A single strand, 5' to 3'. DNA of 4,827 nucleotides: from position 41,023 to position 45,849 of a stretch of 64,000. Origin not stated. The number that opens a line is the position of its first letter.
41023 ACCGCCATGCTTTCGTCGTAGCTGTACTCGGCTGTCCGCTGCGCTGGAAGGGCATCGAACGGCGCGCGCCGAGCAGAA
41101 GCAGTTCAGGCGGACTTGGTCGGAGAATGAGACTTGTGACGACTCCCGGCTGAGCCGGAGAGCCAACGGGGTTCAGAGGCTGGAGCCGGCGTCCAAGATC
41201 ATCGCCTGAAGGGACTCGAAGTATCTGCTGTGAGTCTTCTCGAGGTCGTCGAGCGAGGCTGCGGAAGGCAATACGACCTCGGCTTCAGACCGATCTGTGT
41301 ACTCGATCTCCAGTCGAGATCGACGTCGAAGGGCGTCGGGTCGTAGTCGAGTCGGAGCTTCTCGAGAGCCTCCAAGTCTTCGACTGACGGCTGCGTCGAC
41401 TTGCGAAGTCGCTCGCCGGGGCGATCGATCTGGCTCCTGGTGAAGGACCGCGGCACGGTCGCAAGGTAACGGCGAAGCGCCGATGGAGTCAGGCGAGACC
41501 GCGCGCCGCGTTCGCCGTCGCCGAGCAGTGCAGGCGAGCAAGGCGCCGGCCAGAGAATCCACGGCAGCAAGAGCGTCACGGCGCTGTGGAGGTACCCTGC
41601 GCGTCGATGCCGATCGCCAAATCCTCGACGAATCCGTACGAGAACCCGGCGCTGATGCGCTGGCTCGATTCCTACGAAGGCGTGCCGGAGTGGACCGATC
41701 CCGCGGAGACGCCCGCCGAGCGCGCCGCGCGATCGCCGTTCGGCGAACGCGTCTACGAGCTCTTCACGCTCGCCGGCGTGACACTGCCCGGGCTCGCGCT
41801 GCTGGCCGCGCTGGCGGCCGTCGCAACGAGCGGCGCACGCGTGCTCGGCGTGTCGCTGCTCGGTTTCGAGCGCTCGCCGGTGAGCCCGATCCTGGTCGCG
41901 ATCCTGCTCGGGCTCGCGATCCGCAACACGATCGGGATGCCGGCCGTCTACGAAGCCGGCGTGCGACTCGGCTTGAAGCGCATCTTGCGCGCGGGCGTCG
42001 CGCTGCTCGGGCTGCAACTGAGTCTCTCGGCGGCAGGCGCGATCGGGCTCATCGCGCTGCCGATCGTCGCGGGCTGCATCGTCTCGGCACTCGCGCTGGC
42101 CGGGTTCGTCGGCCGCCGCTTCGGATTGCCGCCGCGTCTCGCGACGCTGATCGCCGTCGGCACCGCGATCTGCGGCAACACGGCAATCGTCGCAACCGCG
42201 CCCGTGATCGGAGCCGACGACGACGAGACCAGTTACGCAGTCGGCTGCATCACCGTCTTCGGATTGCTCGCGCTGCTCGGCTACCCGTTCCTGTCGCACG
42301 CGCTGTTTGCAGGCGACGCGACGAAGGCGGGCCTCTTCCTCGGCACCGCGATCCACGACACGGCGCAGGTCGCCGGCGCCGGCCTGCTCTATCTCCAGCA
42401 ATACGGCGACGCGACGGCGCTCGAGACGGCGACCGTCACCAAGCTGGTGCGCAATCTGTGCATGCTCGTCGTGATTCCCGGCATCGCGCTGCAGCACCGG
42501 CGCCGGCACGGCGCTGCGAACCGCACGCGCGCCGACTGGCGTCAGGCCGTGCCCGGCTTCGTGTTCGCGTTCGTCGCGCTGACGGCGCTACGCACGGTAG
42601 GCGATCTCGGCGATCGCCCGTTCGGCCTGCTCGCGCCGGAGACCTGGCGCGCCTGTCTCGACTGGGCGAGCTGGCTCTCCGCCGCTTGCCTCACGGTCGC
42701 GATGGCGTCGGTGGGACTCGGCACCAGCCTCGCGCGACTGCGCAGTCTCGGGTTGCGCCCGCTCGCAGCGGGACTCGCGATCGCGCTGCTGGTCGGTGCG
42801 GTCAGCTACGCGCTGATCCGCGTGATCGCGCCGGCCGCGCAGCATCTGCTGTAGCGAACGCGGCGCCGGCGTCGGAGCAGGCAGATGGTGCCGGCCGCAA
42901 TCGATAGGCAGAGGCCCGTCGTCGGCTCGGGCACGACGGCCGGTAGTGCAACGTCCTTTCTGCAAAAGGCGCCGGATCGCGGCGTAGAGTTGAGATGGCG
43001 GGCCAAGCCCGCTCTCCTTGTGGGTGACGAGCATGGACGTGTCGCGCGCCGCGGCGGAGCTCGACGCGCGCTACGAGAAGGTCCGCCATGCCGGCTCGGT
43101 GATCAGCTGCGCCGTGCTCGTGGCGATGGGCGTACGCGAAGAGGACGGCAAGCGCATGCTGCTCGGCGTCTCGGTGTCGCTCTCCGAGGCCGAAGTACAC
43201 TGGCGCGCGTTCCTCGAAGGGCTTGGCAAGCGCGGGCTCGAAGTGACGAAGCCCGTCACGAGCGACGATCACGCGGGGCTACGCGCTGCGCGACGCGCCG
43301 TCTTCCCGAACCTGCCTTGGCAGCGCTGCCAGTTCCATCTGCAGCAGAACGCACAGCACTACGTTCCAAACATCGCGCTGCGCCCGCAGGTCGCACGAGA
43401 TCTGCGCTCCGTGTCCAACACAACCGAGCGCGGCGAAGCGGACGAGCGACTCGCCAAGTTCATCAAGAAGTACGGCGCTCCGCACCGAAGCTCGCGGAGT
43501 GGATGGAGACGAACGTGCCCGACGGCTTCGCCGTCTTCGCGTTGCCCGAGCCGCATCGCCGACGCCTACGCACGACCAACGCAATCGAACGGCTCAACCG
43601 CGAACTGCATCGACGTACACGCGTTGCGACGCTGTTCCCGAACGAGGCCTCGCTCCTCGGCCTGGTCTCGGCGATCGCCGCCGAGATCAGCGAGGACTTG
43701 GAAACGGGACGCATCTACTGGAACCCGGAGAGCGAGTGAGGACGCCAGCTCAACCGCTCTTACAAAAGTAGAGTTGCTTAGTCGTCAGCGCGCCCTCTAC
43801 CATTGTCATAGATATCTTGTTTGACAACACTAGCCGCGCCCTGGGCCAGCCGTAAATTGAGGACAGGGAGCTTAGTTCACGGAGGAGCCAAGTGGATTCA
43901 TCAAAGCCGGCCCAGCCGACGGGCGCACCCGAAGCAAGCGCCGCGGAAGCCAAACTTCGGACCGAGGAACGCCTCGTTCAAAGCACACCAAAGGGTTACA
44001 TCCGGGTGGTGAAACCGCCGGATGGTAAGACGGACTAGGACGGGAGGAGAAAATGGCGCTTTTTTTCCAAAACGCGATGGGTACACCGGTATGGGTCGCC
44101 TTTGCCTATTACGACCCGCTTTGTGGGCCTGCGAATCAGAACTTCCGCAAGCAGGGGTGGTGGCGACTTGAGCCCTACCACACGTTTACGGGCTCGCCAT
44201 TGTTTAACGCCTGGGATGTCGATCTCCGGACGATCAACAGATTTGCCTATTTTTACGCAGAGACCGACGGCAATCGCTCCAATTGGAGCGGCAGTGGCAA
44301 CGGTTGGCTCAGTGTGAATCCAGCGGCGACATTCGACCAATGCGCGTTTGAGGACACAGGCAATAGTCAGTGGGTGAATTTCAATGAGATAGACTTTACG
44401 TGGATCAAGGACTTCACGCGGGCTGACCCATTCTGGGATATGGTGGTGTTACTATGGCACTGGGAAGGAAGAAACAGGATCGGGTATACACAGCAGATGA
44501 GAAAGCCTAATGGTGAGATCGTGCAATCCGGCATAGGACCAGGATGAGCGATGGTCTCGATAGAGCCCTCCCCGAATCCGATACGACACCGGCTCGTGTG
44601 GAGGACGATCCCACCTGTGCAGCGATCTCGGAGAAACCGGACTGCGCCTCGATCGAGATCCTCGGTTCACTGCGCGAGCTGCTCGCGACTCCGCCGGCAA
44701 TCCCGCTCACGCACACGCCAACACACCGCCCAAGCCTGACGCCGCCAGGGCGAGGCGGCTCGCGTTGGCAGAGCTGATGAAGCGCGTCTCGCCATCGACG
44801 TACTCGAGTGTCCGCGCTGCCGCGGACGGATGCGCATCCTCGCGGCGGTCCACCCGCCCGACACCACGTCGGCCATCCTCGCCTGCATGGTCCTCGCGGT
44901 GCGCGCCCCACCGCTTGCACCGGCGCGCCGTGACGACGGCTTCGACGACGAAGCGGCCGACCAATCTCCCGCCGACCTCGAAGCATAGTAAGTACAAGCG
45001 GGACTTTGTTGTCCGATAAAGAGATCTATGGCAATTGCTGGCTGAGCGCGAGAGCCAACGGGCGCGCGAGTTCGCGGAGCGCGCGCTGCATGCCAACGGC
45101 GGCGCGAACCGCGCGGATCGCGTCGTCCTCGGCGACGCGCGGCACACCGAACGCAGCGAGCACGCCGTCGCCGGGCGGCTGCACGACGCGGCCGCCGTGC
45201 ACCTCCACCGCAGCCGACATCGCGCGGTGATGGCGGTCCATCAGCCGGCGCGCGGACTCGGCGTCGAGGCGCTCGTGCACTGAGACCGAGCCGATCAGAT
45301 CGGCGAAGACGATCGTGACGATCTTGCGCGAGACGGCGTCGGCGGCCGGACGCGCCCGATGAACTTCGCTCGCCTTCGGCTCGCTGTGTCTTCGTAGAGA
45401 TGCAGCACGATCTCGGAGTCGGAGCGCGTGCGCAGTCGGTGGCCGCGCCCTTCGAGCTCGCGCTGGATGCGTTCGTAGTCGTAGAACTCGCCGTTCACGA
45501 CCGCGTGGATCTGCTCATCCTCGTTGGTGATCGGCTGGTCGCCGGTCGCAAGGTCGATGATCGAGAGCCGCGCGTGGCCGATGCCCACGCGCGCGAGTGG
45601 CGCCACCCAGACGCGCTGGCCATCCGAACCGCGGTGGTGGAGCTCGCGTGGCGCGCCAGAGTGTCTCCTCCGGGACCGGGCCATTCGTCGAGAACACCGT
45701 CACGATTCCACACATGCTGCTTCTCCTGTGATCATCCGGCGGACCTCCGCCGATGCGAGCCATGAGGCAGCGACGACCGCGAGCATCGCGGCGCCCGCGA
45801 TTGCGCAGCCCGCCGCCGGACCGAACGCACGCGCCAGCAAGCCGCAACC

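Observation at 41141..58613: Six same-orientation copies of an ~85-nt element cut 17.5 kb into cassette-like blocks of 3.1-3.9 kb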

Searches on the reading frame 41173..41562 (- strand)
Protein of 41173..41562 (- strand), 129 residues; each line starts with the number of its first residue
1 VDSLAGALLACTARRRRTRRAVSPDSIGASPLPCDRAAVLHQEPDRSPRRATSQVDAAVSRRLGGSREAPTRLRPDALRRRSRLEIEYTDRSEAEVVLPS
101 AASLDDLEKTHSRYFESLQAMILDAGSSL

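Call 14: search_protein_families(library=ncbifam, proteins=[window:41173-41562:-], max_evalue=1)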
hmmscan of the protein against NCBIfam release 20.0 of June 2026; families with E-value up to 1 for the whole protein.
window:41173-41562:- (129 aa): 0 families

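Call 82: search_protein_families(library=pfam, proteins=[window:41176-41562:-], max_evalue=0.01)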
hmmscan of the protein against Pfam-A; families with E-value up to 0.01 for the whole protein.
window:41176-41562:- (129 aa): 0 families

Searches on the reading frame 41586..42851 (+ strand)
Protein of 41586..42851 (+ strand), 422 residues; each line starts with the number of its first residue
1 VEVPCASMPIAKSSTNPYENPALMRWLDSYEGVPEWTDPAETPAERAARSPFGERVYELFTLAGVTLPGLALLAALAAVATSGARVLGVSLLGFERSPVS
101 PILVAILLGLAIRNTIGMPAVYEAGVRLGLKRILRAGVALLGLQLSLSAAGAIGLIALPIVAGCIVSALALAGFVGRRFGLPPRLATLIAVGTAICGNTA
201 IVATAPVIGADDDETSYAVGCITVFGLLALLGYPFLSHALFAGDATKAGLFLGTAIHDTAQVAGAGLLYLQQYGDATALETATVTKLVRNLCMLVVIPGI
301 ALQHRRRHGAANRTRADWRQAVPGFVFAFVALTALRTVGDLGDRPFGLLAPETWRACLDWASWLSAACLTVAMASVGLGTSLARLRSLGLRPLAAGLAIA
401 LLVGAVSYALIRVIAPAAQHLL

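Call 77: search_protein_families(library=pfam, proteins=[window:41586-42851:+], max_evalue=0.001)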
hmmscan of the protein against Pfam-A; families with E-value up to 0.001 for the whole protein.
window:41586-42851:+ (422 aa): 1 family
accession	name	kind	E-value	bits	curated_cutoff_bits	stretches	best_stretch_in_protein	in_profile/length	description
PF03601.19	Cons_hypoth698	-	1.9e-59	201.5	24.5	1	68-395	1-303/304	Conserved hypothetical protein 698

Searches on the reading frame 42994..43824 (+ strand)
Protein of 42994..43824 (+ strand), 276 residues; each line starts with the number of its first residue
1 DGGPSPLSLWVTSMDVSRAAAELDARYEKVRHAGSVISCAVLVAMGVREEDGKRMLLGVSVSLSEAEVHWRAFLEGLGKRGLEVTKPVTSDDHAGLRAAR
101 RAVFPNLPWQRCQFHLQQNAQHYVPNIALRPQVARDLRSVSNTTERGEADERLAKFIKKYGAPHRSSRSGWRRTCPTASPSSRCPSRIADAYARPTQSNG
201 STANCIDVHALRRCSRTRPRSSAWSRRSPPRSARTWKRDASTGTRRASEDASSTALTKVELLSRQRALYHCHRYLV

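Call 13: search_protein_families(library=pfam, proteins=[window:42994-43824:+], max_evalue=0.01)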
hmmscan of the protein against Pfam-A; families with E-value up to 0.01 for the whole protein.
window:42994-43824:+ (276 aa): 2 families
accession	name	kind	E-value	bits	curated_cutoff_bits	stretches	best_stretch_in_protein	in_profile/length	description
PF00872.24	Transposase_mut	-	1.4e-31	110.1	21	1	22-174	164-314/379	Transposase, Mutator family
PF10551.15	MULE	-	1.7e-05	25.6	27.6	1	41-119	16-99/99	MULE transposase domain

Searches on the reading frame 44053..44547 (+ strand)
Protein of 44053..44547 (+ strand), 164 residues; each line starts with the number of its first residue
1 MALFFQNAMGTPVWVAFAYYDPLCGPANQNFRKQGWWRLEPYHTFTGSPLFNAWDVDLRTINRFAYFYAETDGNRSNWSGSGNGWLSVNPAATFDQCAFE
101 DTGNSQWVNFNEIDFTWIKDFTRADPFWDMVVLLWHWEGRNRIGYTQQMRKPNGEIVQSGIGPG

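Call 13: search_protein_families(library=pfam, proteins=[window:44053-44547:+], max_evalue=0.01)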
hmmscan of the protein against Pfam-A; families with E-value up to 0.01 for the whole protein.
window:44053-44547:+ (164 aa): 1 family
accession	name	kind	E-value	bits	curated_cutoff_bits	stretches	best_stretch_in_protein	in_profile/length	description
PF06282.16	DUF1036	-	0.0049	17.9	23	0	5-83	7-71/113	Protein of unknown function (DUF1036)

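Call 14: search_protein_families(library=ncbifam, proteins=[window:44053-44547:+], max_evalue=1)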
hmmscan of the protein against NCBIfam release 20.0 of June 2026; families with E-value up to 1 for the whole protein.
window:44053-44547:+ (164 aa): 1 family
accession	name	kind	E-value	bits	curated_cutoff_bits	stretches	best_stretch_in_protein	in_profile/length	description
NF051894.1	anti_phage_HalA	equivalog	0.076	12.2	250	1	51-117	18-81/338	anti-phage Hailong system effector protein HalA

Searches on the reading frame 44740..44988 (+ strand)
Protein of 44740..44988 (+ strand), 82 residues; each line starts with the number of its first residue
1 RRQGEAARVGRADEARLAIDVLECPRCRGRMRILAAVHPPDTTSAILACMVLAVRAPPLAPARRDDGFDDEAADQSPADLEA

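Call 13: search_protein_families(library=pfam, proteins=[window:44740-44988:+], max_evalue=0.01)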
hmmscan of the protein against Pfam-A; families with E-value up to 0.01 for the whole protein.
window:44740-44988:+ (82 aa): 0 families

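Call 14: search_protein_families(library=ncbifam, proteins=[window:44740-44988:+], max_evalue=1)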
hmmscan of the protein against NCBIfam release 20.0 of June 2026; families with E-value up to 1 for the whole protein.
window:44740-44988:+ (82 aa): 1 family
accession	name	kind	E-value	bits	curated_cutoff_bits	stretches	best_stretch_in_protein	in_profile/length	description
NF052416.1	ISCR_clade_Ia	exception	0.0031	16.1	925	1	17-50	454-487/509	ISCR element clade Ia family transposase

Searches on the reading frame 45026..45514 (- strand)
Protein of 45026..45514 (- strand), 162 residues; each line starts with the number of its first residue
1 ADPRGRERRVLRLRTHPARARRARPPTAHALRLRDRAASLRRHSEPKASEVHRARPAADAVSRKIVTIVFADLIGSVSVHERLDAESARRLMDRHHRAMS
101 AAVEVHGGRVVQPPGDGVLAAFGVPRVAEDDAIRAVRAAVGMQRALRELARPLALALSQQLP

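Call 13: search_protein_families(library=pfam, proteins=[window:45026-45514:-], max_evalue=0.01)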
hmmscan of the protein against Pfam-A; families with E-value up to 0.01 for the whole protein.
window:45026-45514:- (162 aa): 1 family
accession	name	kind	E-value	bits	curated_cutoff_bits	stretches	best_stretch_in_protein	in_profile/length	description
PF00211.25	Guanylate_cyc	-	9e-06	25.8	21.9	1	64-149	7-92/183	Adenylate and Guanylate cyclase catalytic domain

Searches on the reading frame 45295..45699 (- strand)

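Call 13: search_protein_families(library=pfam, proteins=[window:45295-45699:-], max_evalue=0.01)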
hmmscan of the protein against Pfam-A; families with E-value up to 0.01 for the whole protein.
window:45295-45699:- (134 aa): 2 families
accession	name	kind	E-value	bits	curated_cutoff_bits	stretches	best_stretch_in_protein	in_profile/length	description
PF13522.11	GATase_6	-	5.1e-21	75.5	27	1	26-115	2-90/130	Glutamine amidotransferase domain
PF13537.11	GATase_7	-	6.2e-19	68.7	25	1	42-105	1-66/123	Glutamine amidotransferase domain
